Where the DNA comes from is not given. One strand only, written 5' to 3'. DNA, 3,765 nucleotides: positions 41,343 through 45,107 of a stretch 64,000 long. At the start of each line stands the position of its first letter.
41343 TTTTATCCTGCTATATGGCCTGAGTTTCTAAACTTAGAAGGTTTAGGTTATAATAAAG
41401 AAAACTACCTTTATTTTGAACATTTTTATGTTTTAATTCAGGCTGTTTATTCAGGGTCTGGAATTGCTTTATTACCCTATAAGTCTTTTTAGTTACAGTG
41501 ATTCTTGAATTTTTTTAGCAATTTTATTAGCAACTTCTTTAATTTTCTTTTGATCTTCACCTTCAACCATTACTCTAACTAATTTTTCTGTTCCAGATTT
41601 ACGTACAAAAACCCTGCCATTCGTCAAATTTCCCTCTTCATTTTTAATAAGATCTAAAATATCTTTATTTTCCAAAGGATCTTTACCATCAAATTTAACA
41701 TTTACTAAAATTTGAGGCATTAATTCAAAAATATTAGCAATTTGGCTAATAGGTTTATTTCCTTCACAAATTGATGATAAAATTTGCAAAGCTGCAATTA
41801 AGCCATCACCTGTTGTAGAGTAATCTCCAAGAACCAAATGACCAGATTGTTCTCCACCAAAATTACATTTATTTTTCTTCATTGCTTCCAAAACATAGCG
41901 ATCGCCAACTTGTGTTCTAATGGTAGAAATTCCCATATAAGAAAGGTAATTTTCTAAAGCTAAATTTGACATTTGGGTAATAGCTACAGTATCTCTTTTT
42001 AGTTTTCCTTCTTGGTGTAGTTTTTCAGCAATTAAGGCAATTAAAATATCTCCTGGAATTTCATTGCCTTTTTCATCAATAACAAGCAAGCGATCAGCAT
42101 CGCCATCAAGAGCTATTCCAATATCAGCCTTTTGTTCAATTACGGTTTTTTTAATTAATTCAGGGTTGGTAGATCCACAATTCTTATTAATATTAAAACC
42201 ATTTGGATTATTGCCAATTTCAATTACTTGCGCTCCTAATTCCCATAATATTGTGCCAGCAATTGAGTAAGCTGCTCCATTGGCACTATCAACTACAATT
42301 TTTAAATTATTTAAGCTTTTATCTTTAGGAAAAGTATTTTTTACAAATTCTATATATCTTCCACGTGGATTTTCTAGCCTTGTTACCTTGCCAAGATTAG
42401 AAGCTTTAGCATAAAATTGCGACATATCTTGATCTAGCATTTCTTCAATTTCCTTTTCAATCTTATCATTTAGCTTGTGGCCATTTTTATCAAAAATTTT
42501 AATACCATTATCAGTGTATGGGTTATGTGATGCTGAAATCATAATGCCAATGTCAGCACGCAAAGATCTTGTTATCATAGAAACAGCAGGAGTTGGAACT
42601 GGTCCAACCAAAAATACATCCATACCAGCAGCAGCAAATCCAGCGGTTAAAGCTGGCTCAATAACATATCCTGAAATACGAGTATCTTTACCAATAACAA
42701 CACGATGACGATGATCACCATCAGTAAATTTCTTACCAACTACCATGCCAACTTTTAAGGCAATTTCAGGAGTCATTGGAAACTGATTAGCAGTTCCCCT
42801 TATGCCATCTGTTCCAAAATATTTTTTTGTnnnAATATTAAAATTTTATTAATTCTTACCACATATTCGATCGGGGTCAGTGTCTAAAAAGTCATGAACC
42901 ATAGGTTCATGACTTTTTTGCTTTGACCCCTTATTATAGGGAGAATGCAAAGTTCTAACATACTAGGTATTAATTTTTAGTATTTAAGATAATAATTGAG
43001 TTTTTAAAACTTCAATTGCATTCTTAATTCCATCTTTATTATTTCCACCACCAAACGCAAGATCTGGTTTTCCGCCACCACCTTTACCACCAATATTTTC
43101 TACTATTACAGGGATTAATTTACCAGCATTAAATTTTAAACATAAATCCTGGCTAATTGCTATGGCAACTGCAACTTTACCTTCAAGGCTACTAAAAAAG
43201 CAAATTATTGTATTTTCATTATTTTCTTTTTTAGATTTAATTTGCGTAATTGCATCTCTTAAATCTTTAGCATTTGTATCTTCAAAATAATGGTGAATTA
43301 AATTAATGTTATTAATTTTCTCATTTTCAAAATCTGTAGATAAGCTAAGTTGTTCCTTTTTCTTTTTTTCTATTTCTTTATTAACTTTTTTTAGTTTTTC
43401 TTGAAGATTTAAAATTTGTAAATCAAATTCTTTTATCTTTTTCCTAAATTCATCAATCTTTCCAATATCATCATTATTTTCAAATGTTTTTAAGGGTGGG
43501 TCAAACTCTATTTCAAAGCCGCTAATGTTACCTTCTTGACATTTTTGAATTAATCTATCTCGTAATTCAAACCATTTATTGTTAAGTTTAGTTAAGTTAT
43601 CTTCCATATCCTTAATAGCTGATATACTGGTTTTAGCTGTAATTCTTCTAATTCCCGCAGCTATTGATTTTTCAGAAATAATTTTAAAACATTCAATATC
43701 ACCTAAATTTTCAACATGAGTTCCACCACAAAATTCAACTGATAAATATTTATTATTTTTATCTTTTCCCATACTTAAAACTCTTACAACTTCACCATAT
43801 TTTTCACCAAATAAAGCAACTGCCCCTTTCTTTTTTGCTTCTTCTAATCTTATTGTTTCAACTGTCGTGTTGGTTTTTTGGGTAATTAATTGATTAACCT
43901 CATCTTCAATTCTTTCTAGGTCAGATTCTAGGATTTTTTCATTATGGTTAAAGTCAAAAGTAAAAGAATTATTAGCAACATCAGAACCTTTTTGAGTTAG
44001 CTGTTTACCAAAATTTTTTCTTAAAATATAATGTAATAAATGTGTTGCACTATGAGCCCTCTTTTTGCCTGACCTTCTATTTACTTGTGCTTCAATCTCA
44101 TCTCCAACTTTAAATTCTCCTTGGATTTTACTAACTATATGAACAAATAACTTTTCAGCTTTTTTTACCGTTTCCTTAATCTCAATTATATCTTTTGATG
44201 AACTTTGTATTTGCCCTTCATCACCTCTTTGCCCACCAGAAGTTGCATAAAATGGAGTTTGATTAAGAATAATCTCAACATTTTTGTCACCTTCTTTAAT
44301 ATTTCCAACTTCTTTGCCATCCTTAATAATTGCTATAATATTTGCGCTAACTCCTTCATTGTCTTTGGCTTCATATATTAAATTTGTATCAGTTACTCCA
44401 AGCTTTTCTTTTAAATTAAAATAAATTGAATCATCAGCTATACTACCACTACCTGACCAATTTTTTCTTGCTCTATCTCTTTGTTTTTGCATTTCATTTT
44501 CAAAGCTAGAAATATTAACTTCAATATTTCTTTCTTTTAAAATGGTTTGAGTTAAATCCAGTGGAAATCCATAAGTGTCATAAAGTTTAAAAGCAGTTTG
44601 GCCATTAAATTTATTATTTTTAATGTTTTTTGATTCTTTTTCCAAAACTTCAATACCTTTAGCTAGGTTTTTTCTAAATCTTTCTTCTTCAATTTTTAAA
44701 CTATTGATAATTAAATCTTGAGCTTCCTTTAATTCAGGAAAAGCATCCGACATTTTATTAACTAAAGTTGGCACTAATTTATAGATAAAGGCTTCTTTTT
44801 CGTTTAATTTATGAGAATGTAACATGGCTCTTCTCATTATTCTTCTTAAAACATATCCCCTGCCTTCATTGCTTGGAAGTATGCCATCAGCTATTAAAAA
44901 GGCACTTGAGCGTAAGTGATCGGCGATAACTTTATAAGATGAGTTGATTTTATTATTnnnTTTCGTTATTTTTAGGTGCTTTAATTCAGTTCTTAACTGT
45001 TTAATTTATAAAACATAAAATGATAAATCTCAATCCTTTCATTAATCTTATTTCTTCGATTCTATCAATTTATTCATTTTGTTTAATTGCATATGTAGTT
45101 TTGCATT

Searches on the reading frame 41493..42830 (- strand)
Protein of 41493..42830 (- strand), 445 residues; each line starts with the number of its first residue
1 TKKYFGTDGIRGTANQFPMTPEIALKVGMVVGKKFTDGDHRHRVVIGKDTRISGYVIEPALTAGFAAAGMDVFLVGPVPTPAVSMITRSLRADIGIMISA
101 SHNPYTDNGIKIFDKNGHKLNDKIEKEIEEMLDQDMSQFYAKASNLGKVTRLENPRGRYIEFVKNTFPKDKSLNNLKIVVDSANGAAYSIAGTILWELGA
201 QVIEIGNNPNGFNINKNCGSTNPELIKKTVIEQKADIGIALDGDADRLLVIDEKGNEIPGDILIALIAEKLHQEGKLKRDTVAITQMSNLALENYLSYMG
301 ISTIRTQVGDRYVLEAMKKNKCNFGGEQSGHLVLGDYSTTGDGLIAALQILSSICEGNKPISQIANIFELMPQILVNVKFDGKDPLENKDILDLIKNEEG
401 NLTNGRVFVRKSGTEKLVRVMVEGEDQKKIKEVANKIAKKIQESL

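Call 78: search_protein_families(library=pfam, proteins=[window:41493-42830:-], max_evalue=0.000001)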
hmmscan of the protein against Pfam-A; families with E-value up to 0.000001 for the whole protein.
window:41493-42830:- (445 aa): 4 families
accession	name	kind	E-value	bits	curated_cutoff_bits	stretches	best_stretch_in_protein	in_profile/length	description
PF02878.22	PGM_PMM_I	-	1.1e-45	155.2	22.5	1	3-136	2-135/138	Phosphoglucomutase/phosphomannomutase, alpha/beta/alpha domain I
PF02880.22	PGM_PMM_III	-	2.5e-33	115.1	20.7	1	260-367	2-111/115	Phosphoglucomutase/phosphomannomutase, alpha/beta/alpha domain III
PF02879.22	PGM_PMM_II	-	7.3e-18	65.4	29.3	1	158-255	2-103/103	Phosphoglucomutase/phosphomannomutase, alpha/beta/alpha domain II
PF00408.26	PGM_PMM_IV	-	1.5e-14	54.2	23.1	1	375-439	1-67/68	Phosphoglucomutase/phosphomannomutase, C-terminal domain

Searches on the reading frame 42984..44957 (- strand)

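Call 78: search_protein_families(library=pfam, proteins=[window:42984-44957:-], max_evalue=0.000001)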
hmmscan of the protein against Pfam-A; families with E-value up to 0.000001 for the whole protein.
window:42984-44957:- (657 aa): 3 families
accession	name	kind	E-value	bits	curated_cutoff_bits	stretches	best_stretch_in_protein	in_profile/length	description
PF01411.24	tRNA-synt_2c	-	5.5e-88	296.3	30.3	1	2-294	266-550/552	tRNA synthetases class II (A)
PF07973.19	tRNA_SAD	-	8.4e-15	54.9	24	1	391-439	1-43/44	Threonyl and Alanyl tRNA synthetase second additional domain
PF02272.25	DHHA1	-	1.8e-10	41.6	25.9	1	550-653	1-98/102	DHHA1 domain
